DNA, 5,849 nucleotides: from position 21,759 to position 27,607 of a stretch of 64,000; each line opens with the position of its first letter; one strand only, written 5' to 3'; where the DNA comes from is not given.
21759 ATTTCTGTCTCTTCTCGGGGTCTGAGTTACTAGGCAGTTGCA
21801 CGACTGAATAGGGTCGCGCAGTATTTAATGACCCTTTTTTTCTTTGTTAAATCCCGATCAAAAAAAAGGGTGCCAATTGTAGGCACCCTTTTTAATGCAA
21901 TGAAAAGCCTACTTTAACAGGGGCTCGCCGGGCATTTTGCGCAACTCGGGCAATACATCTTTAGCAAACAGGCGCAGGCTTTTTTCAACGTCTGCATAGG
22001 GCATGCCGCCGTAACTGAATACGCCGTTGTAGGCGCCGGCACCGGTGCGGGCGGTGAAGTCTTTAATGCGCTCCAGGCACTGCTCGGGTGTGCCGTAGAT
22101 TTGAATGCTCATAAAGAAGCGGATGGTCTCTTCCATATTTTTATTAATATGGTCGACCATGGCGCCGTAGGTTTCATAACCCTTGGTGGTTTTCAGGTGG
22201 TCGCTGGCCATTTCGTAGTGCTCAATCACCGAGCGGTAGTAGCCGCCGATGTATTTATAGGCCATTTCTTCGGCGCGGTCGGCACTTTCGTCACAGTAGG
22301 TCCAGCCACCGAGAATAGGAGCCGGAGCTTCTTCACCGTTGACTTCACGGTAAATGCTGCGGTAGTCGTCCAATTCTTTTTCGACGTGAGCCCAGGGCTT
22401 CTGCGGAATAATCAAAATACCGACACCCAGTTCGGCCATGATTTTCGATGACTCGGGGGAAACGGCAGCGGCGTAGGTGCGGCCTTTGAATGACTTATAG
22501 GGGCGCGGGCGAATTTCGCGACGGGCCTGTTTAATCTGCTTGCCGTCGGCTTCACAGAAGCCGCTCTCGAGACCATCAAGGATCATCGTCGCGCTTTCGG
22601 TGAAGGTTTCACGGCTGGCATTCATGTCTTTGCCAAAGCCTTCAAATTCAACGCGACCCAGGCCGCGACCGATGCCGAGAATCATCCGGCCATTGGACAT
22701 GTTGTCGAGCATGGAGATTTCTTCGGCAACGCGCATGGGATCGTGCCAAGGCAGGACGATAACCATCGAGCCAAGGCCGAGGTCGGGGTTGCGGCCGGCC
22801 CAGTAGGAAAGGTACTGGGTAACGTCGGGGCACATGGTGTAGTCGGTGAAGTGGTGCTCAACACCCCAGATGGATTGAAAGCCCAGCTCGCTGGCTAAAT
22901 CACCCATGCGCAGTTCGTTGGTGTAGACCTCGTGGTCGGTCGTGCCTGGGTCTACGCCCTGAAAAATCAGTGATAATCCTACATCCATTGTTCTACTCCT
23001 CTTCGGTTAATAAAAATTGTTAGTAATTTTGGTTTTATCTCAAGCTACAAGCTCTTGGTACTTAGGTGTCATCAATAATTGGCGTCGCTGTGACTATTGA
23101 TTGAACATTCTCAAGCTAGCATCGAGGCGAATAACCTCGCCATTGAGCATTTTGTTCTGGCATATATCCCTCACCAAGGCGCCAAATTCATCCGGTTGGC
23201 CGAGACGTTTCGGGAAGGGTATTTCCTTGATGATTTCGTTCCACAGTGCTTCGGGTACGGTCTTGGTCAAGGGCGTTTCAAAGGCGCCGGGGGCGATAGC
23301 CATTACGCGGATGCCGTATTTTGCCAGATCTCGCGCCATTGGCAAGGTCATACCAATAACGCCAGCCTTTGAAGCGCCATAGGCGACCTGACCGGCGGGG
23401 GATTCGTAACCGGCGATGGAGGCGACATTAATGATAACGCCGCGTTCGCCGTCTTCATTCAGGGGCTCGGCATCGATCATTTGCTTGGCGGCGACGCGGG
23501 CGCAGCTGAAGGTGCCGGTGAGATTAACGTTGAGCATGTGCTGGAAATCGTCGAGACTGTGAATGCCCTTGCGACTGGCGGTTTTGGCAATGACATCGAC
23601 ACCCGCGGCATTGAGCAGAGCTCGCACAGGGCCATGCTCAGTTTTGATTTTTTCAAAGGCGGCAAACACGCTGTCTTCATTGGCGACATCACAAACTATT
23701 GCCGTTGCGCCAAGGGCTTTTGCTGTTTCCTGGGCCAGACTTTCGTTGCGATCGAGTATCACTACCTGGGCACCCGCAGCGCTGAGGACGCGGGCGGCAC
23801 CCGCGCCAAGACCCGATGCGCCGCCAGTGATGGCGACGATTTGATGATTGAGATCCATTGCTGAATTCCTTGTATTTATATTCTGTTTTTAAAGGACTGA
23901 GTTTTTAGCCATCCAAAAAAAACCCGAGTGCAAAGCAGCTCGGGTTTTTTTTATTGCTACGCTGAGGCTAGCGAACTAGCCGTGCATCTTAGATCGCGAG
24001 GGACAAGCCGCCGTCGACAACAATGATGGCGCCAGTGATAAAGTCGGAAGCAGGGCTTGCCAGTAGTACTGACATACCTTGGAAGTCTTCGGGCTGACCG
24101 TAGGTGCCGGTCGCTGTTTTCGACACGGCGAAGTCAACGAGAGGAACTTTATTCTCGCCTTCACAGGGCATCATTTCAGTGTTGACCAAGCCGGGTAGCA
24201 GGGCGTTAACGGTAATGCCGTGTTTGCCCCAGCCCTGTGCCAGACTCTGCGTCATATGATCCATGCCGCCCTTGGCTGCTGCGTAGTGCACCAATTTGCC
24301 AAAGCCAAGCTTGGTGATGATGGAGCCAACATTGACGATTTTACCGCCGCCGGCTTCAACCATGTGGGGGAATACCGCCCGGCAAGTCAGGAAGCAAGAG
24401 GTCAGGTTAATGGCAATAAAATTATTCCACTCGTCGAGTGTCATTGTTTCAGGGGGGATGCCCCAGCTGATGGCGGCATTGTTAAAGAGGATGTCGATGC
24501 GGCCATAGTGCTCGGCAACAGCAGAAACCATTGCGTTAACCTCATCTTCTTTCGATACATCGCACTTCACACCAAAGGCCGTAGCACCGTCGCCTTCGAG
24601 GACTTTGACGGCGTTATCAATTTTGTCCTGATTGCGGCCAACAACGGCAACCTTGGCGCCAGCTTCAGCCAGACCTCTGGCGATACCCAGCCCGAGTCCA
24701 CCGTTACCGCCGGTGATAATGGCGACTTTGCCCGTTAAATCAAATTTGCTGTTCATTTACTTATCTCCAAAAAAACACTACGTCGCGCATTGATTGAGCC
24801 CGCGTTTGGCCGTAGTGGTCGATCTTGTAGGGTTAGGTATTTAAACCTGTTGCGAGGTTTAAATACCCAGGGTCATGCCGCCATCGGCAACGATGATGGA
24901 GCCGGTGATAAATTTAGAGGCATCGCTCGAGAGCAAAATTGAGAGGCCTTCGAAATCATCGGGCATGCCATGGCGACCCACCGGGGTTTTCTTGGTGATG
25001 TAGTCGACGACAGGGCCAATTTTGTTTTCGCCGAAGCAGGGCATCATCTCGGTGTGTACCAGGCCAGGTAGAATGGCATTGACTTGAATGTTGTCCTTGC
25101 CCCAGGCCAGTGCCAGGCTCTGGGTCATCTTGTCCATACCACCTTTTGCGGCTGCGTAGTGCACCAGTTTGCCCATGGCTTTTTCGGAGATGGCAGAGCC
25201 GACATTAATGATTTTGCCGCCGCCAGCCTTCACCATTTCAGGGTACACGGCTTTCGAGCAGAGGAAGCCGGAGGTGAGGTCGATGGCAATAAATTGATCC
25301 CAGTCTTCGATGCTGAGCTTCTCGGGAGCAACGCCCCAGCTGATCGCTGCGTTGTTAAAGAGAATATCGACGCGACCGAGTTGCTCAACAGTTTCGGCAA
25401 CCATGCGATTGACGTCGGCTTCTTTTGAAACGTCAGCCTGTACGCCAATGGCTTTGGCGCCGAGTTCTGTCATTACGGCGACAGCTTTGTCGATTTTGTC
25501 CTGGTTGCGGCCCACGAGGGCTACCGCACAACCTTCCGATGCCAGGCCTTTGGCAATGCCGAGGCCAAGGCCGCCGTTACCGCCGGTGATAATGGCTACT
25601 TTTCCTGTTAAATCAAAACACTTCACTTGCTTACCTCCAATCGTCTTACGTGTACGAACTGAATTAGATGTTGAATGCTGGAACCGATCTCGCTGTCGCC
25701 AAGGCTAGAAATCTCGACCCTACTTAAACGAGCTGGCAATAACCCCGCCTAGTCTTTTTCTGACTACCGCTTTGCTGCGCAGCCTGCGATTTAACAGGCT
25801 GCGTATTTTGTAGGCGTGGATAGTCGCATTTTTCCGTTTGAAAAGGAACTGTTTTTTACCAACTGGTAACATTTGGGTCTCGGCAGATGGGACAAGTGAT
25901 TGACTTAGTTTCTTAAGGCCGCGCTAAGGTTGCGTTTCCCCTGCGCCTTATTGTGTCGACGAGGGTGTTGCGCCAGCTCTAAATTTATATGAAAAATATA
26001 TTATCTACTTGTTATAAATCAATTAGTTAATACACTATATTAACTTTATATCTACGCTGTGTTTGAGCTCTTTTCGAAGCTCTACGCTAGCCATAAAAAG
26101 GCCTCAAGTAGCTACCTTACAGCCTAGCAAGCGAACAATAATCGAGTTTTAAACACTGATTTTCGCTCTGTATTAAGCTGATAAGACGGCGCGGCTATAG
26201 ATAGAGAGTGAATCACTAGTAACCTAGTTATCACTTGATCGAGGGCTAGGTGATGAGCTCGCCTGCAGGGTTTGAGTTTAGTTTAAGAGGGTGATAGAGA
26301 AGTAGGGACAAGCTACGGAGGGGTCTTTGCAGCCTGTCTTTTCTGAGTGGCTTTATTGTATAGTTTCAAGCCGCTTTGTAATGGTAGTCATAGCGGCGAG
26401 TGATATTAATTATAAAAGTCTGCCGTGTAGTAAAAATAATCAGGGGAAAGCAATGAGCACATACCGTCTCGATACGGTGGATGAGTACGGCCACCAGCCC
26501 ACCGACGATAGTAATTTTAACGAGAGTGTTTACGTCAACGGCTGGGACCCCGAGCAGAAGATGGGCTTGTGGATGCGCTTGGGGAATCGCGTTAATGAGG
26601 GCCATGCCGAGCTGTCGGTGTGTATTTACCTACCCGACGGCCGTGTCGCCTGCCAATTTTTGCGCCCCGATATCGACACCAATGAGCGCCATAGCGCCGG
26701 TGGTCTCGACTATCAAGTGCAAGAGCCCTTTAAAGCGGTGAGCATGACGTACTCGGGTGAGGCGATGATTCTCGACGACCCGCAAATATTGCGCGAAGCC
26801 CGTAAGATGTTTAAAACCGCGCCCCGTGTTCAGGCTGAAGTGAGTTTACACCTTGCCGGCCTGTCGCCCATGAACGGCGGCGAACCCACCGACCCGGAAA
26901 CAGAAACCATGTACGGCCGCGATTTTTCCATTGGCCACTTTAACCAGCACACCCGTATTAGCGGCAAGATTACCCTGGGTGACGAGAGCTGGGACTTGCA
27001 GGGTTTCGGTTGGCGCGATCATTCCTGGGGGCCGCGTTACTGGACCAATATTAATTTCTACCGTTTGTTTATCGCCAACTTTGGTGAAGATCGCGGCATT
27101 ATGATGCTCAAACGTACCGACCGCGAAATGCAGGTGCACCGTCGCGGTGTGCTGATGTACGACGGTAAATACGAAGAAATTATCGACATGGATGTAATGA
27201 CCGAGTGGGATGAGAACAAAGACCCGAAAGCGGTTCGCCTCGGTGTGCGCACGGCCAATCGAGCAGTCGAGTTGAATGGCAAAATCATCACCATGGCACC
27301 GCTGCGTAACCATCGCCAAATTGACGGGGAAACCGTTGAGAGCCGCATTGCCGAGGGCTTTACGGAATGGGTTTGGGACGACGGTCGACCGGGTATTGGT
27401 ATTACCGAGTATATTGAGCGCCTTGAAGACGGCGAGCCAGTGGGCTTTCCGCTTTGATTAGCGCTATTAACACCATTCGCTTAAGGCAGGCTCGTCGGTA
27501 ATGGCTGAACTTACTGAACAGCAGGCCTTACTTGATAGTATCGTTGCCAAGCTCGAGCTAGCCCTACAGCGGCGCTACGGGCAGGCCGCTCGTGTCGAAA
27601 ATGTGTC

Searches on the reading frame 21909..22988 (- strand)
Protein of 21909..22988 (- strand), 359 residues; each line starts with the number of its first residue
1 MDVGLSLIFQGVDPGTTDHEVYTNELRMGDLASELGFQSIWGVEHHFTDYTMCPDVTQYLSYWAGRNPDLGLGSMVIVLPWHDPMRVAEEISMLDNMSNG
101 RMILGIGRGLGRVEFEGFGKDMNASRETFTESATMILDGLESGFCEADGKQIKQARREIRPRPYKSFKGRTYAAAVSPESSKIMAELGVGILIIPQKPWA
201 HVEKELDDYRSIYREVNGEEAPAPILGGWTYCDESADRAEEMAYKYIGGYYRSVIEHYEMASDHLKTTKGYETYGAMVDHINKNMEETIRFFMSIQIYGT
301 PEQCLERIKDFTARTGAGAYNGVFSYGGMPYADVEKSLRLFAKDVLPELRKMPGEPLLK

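Call 67: search_protein_families(library=ncbifam, proteins=[window:21909-22988:-], max_evalue=1e-30)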
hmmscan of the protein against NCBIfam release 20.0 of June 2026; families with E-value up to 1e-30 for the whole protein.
window:21909-22988:- (359 aa): 1 family
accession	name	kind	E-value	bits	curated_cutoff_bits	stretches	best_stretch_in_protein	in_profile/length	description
NF052254.1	luciferase_Alph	exception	1.6e-43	149.2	600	1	9-351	8-352/354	luciferase subunit alpha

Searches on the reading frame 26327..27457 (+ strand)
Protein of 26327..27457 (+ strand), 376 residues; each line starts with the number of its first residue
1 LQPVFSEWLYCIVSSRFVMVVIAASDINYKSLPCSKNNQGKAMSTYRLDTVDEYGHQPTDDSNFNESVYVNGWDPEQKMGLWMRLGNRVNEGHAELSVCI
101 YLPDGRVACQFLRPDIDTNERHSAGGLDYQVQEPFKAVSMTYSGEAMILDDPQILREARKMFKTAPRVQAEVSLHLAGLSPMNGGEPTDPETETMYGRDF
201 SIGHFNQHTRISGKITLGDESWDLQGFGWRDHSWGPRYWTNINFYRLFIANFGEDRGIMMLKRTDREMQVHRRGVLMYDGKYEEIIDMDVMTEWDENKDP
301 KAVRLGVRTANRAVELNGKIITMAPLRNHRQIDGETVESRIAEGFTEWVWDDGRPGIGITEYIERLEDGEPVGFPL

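Call 61: search_protein_families(library=pfam, proteins=[window:26327-27457:+], max_evalue=0.00001)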
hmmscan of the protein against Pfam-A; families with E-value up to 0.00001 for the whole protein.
window:26327-27457:+ (376 aa): 2 families
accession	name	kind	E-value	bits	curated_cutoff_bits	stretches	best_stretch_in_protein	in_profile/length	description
PF23212.2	DUF7064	-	3.6e-18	66.5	24.7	1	238-364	1-124/126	Domain of unknown function (DUF7064)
PF23213.1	DUF7065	-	7.3e-16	59.2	27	2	196-237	142-183/183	Domain of unknown function (DUF7065)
